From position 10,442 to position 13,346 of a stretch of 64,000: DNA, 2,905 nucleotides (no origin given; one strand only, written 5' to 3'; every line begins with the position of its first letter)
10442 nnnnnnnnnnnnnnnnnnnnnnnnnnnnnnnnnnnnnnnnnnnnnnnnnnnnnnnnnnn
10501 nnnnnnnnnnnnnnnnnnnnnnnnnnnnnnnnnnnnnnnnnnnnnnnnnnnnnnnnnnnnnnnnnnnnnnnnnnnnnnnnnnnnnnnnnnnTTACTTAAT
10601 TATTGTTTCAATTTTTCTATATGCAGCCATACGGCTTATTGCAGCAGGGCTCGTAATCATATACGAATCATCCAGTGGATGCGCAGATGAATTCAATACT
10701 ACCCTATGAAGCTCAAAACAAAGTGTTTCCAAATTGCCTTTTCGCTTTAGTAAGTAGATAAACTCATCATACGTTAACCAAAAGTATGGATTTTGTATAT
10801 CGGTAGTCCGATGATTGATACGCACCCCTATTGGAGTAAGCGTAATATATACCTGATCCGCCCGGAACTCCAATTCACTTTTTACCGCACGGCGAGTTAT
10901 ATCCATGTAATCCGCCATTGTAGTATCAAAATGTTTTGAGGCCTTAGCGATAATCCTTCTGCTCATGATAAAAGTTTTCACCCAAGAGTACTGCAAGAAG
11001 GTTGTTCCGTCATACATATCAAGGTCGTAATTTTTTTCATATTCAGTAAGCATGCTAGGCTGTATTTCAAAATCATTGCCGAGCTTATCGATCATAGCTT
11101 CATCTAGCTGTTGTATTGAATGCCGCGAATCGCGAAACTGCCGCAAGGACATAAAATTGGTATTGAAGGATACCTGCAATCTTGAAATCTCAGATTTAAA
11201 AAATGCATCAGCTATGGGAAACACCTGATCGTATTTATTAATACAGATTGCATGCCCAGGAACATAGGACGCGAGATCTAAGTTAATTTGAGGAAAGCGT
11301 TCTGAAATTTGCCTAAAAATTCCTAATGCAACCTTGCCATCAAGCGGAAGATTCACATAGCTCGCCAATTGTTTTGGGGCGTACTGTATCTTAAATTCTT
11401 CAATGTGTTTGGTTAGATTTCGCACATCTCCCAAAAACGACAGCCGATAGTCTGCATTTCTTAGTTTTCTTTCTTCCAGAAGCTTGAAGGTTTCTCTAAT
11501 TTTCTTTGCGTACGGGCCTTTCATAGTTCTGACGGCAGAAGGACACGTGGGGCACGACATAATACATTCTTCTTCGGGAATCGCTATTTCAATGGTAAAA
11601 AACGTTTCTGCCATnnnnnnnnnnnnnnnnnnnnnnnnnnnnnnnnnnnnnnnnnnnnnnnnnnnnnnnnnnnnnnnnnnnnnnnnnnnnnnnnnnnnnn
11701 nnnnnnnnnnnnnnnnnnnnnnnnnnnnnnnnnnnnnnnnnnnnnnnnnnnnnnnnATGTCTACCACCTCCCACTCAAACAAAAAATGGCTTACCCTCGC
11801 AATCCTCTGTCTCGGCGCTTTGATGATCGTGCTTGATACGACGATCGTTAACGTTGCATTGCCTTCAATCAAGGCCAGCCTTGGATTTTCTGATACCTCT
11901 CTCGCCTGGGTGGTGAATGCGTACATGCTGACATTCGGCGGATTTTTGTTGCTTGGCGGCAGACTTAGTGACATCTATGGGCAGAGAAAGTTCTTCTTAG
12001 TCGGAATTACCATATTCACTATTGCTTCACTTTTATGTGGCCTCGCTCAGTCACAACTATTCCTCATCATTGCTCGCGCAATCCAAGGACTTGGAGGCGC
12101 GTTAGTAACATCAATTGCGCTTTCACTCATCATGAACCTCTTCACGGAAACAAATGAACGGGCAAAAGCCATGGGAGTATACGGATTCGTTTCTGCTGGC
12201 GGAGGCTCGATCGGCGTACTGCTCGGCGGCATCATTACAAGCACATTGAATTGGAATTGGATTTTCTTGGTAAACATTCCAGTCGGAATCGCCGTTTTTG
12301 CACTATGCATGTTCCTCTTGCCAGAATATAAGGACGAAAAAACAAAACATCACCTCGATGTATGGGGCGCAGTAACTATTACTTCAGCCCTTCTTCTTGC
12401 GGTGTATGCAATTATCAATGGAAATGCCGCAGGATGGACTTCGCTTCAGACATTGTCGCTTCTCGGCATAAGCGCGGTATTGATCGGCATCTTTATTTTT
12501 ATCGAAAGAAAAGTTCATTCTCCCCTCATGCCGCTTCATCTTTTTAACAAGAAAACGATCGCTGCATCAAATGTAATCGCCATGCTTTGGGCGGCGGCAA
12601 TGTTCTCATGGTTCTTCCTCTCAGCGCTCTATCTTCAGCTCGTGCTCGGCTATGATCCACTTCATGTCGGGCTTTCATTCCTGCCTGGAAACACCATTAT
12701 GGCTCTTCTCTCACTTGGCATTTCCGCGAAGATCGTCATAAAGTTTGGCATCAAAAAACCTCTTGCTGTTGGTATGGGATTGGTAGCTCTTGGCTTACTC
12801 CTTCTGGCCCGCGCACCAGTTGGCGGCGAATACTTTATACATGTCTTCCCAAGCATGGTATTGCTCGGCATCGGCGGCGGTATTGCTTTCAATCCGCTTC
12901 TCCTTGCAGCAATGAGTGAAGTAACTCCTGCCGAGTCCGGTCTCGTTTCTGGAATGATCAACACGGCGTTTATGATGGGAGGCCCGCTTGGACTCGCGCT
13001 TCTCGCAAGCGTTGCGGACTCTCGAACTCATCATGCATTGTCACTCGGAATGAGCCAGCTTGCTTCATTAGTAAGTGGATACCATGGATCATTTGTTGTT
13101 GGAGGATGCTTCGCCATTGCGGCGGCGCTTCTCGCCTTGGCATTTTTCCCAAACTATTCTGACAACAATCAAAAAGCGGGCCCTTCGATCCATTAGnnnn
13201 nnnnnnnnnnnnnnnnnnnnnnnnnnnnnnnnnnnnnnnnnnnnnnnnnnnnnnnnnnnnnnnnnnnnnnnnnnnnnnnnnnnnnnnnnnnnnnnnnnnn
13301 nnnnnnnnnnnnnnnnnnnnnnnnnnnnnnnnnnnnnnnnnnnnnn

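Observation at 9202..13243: AT-rich accessory cassette next to tRNA-Val: CX3CX2C protein, 408-aa unknown protein and a DHA2 MFS exporter, bracketed by near-identical 38-nt hairpin direct repeats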

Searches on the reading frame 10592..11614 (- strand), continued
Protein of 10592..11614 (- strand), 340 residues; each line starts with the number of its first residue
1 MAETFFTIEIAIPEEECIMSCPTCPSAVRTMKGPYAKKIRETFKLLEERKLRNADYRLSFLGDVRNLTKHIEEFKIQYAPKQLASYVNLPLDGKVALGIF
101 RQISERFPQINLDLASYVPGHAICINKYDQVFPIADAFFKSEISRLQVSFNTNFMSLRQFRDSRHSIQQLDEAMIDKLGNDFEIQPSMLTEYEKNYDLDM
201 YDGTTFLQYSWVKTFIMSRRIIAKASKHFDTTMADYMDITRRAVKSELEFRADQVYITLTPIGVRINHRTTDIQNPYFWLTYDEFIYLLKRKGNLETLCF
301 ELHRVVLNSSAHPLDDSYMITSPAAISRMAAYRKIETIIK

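Call 59: search_protein_families(library=pfam, proteins=[P0035, P0037, P0038, P0039, P0041, P0043, P0044, P0047, P0029, P0030], max_evalue=0.01)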
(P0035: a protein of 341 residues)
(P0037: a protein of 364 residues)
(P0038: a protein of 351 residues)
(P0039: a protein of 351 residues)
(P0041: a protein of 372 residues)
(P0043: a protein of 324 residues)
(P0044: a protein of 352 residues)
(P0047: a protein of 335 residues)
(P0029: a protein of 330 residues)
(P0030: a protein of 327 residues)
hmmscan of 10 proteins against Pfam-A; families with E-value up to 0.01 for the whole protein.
P0035 (341 aa): 0 families

P0037 (364 aa): 0 families

P0038 (351 aa): 0 families

P0039 (351 aa): 0 families

P0041 (372 aa): 0 families

P0043 (324 aa): 0 families

P0044 (352 aa): 0 families

P0047 (335 aa): 0 families

P0029 (330 aa): 1 family
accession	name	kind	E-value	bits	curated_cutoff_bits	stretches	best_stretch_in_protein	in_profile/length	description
PF04055.27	Radical_SAM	-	1.4e-05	25.8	29.5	1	8-121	3-121/166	Radical SAM superfamily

P0030 (327 aa): 0 families
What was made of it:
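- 10592..11614 (-): 340-aa divergent radical-SAM-like protein (C17/C21/C24; C-terminal motif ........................). PF04055 E = 1.4e-5 over 114 residues in member P0029 (call 59).
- On Radical SAM superfamily: The best family member, P0029, scores 25.8 bits against a gathering score of 29.5 (E = 1.4e-5, residues 8-121; call 59).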

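Call 71: find_encoding_contigs(protein=P0016, flank=10000, max_places=3)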
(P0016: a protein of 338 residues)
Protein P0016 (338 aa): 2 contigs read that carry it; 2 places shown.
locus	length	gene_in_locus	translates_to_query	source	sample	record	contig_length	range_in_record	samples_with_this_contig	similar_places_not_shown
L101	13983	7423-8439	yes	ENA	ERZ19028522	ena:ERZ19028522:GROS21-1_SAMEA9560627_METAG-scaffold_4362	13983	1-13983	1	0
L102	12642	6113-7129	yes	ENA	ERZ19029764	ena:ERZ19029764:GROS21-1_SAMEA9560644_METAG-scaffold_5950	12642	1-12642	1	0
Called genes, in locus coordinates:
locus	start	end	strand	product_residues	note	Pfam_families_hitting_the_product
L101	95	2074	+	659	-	-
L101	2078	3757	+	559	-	PF18962:Por_Secre_tail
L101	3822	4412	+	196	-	PF00406:ADK, PF13207:AAA_17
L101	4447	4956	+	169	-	PF00293:NUDIX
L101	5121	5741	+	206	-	-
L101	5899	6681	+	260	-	-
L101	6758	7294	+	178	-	-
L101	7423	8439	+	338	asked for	-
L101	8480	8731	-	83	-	PF13376:OmdA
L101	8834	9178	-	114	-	-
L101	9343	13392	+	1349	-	PF05342:Peptidase_M26_N (weak), PF07581:Glug (faint), PF00041:fn3, PF16656:Pur_ac_phosph_N (faint), PF25059:FN3_DSCAM-DSCAML_C (faint), PF01471:PG_binding_1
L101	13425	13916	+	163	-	-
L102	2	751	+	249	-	?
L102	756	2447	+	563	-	PF18962:Por_Secre_tail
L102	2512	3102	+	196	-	PF00406:ADK, PF13207:AAA_17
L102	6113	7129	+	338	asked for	-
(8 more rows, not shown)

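Call 72: find_encoding_contigs(protein=P0024, flank=10000, max_places=3)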
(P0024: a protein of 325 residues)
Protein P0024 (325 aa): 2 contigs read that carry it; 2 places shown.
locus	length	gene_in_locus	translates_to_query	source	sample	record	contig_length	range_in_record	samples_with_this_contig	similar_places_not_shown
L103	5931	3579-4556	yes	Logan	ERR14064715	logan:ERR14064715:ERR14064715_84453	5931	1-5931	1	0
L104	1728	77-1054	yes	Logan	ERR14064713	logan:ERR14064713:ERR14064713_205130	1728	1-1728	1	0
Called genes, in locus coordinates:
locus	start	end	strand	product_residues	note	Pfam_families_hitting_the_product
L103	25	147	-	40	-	-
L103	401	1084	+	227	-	-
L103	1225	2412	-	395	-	PF03484:B5, PF17759:tRNA_synthFbeta (weak), PF03147:FDX-ACB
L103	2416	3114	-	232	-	PF01409:tRNA-synt_2d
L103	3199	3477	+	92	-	-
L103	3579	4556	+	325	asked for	-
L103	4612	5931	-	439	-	?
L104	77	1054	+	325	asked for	-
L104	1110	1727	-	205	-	?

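Call 73: find_encoding_contigs(protein=P0019, flank=10000, max_places=3)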
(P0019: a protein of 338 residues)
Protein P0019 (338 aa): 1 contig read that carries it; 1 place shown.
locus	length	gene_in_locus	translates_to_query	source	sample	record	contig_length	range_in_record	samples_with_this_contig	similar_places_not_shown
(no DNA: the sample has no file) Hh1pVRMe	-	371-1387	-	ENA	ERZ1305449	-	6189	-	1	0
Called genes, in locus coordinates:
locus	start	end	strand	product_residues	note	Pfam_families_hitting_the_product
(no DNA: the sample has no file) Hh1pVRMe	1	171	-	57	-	?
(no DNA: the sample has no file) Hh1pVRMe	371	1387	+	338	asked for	-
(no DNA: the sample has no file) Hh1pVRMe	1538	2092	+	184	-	-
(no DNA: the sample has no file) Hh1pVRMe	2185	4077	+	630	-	PF10412:TrwB_AAD_bind (weak), PF12696:TraG-D_C (weak)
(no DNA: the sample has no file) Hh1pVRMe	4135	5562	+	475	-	PF00932:LTD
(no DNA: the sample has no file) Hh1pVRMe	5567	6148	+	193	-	PF01195:Pept_tRNA_hydro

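Call 79: find_related_loci(query=A3, collection=viral_contigs, flank=10000)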
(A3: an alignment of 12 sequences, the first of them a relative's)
Query A3 (340 aa) in viral_contigs; peptide patterns used: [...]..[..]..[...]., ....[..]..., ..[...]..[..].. (x = any residue, [..] = any of these).
27 stretches matched a pattern, but none encodes a relative of the query by tblastn (E <= 1e-3).

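Call 91: search_solved_structures(query=P0029, max_evalue=10, show_alignments=2)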
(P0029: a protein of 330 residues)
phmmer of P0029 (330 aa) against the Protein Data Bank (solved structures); distinct sequences matched with E-value up to 10: 0.
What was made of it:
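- Tried and rejected: Nothing found (call 91).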

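Call 97: search_protein_families(library=ncbifam, alignment_id=A6, max_evalue=0.1)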
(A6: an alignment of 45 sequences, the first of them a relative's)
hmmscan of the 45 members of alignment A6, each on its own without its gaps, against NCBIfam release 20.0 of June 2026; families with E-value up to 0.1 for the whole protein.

A. member 1, P0001 (340 aa): 0 families

B. families by the number of members that match (of 45 scanned): 13 families
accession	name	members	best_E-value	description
NF038073.1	rSAM_STM4011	3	0.007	STM4011 family radical SAM protein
NF049845.1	Xre_ParS_antitoxin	1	0.0017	type II RES/Xre toxin-antitoxin system antitoxin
NF004937.0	PRK06290.1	1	0.0021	LL-diaminopimelate aminotransferase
NF000428.4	blaFRI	1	0.0093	FRI family carbapenem-hydrolyzing class A beta-lactamase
NF002521.0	PRK01911.1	1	0.022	NAD kinase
NF008885.0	PRK11917.1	1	0.047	bifunctional adhesin/ABC transporter aspartate/glutamate-binding protein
NF040726.1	BetaRFA-P_synth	1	0.049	beta-ribofuranosylaminobenzene 5'-phosphate synthase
NF045919.1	HphnlacHdxRed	1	0.059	p-hydroxyphenylacetate 3-hydroxylase reductase component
NF053683.1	esterase_mleBRB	1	0.059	BRB family alpha/beta fold macrolide esterase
TIGR03284.1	thym_sym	1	0.06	thymidylate synthase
NF009233.0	PRK12583.1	1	0.063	fatty acid CoA ligase family protein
NF001638.0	PRK00418.1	1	0.076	DNA gyrase inhibitor YacG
NF052610.1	macro_16_ester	1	0.077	alpha/beta fold macrolide esterase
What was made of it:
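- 10592..11614 (-): NF038073 rSAM_STM4011 matches 3 members (call 97).
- On Radical SAM superfamily: NF038073 best E = 0.007 (call 97).
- Three members match NF038073, the STM4011 radical SAM family, best E = 0.007 (call 97).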

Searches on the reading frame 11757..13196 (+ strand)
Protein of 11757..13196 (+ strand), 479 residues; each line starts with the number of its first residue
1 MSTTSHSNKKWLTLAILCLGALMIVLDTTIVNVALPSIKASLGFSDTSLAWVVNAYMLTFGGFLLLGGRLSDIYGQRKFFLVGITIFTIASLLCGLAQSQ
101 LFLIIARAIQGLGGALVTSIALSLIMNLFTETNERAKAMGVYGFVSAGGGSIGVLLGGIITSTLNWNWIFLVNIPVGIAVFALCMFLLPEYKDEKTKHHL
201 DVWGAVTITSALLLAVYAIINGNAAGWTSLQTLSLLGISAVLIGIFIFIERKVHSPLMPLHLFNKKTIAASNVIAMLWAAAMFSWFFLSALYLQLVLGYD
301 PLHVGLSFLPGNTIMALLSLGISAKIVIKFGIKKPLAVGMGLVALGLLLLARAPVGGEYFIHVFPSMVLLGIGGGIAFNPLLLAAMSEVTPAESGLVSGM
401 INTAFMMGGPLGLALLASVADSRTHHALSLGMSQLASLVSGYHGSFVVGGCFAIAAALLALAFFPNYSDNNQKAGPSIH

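Call 5: search_protein_families(library=pfam, proteins=[window:11757-13196:+], max_evalue=1)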
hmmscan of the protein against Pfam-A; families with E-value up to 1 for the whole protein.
window:11757-13196:+ (479 aa): 4 families
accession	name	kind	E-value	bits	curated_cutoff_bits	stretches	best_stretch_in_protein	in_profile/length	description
PF07690.21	MFS_1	-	1.8e-53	182.1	33.4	1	17-412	1-346/347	Major Facilitator Superfamily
PF00083.30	Sugar_tr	-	2.2e-10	40.4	22.3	1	18-190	6-193/452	Sugar (and other) transporter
PF15198.11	Dexa_ind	-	0.07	13.7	27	1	284-323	27-68/90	Dexamethasone-induced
PF03137.26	OATP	-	0.21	10.3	25.8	1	125-187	320-380/545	Organic Anion Transporter Polypeptide (OATP) family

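Call 8: search_protein_families(library=ncbifam, proteins=[window:11757-13196:+], max_evalue=1)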
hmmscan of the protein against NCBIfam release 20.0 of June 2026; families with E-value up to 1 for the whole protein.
window:11757-13196:+ (479 aa): 59 families (the best 25 are shown)
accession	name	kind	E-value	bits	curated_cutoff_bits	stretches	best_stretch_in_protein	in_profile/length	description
TIGR00711.1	efflux_EmrB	subfamily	3.1e-73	247.2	230.2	1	14-425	4-413/485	DHA2 family efflux MFS transporter permease subunit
NF000031.1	MFS_efflux_LmrA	exception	2.4e-68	231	850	1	5-422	24-439/484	lincomycin efflux MFS transporter Lmr(A)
NF011571.1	PRK14995.1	subfamily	7.1e-56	189.9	701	1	9-419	3-410/493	SmvA family efflux MFS transporter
NF000025.1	MFS_efflux_tcmA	exception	3.1e-51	174.7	999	1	8-424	22-435/538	tetracenomycin C efflux MFS transporter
NF012169.0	qepA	equivalog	1.3e-47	162.6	1075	1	8-428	17-430/511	fluoroquinolone efflux MFS transporter QepA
NF012180.1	tet_MFS_43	exception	1.8e-47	162.5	999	1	10-444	19-451/484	tetracycline efflux MFS transporter Tet(43)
NF033896.2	MFS_LfrA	equivalog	9.1e-45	153.2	825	1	2-458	10-460/504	efflux MFS transporter LfrA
NF000089.1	qac_MFS_AB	exception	1.4e-43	149.4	900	1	6-421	13-426/514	QacA/B family quaternary ammonium compound efflux MFS transporter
NF007799.0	PRK10504.1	subfamily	7.2e-42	143.9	426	1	6-378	5-371/471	multidrug transporter subunit MdtD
NF000009.1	tet_MFS_Tcr3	exception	8.3e-36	123.6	1000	1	13-419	32-441/512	tetracycline efflux MFS transporter Tcr3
NF000391.1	EmrB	exception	4e-34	118.1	925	1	9-426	9-426/501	multidrug efflux MFS transporter permease subunit EmrB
NF000095.1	tet_MFS_OtrB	exception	7e-32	110.7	999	1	14-420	28-437/563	oxytetracycline resistance efflux MFS transporter OtrB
NF040895.2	MFS_effux_SdrM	equivalog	8.2e-32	110.9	550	1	11-379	5-363/441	multidrug efflux MFS transporter SdrM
NF000218.1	FexA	exception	2.6e-28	98.9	900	1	12-426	21-435/475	chloramphenicol/florfenicol efflux MFS transporter FexA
TIGR00710.1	efflux_Bcr_CflA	subfamily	3e-24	86.2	200.9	2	16-199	7-191/385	Bcr/CflA family efflux MFS transporter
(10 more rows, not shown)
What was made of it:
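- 11757..13196 (+): DHA2-family MFS efflux transporter (479 aa from the ATG), divergent from the 340-aa gene. Probably horizontally acquired. TIGR00711 at 247 bits, above the 230 cut-off; PF07690 E = 1.8e-53 (calls 5, 8).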

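Call 62: find_related_loci(query=window:11757-13196:+, collection=metagenome_contigs, flank=10000)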
Query window:11757-13196:+ (479 aa) in metagenome_contigs; peptide patterns used: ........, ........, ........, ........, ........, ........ (x = any residue, [..] = any of these).
600 stretches matched a pattern (row limit reached: there are more); 464 encode a relative of the query (tblastn E <= 1e-3); the best 80 are kept; 80 distinct loci.
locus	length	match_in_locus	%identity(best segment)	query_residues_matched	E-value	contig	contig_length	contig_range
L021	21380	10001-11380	64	2-459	0e+0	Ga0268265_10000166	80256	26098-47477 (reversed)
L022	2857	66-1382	63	5-443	0e+0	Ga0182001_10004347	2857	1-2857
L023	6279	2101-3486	60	7-468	2e-180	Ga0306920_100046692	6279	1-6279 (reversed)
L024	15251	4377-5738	64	6-459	7e-177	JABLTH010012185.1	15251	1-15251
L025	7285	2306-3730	63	6-479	8e-176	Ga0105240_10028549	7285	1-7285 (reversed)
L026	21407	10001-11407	60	2-468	7e-175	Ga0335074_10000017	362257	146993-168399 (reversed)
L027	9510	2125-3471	60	1-449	1e-173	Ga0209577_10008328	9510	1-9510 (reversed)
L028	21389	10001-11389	59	1-463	7e-172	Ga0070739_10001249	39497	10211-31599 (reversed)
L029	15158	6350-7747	58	1-466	4e-171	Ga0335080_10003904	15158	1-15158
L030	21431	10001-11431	62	5-478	4e-171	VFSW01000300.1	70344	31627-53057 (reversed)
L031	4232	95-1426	66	6-449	2e-176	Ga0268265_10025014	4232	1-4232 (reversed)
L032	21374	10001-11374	64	2-459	9e-171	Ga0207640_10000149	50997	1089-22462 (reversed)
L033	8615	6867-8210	64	5-452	2e-170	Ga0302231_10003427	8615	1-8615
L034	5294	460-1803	59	1-446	2e-172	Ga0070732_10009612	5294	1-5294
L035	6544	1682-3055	64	2-459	2e-170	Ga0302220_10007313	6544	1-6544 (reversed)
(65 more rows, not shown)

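Call 78: list_cluster_members(proteins=[P0001, P0003, P0004, P0005, window:11757-13196:+, window:13270-13719:-, window:8370-9035:-, P0031])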
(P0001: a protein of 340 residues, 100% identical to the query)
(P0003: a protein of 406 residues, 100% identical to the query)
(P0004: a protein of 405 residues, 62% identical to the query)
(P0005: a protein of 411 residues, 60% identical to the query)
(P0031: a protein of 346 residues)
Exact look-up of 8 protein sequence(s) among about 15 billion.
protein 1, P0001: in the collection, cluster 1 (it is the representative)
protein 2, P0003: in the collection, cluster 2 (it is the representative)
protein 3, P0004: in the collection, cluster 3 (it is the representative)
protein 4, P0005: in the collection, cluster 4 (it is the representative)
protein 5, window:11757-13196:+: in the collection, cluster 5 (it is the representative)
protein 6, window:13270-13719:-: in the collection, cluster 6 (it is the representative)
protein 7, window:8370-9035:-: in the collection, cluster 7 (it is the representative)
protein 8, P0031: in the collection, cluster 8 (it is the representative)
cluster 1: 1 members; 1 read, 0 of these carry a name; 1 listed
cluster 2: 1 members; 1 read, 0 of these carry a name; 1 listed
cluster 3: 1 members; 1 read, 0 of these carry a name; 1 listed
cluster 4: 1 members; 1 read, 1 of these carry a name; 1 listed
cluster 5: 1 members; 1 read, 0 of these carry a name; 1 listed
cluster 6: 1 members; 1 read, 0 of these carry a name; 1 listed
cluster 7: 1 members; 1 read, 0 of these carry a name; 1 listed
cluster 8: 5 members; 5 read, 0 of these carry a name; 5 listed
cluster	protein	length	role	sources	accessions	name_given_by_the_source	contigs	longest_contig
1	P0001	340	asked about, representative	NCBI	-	-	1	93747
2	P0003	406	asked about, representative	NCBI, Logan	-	-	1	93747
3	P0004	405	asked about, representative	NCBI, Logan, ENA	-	-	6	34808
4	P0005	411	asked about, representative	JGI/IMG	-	hypothetical protein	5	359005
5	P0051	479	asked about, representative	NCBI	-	-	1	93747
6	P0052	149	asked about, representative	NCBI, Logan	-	-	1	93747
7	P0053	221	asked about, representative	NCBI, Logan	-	-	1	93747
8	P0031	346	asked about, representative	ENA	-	-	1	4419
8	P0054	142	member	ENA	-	-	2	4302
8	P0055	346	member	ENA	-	-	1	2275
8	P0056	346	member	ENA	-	-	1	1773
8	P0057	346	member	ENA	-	-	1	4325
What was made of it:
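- On tRNA-associated genomic island / integrative element: All window proteins checked are singleton 90% clusters (call 78).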

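Call 94: search_protein_families(library=pfam, proteins=[L031:2339-3781:+], max_evalue=0.001)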
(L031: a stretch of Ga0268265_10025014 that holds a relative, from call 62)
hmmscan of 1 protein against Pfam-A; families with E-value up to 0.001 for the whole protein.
L031:2339-3781:+ (481 aa): 2 families
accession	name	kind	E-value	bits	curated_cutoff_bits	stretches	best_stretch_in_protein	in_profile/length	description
PF04055.27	Radical_SAM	-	2.6e-23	83.5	29.5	1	76-251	1-165/166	Radical SAM superfamily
PF06969.22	HemN_C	-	2e-09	37.8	24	1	386-455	1-67/67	HemN C-terminal domain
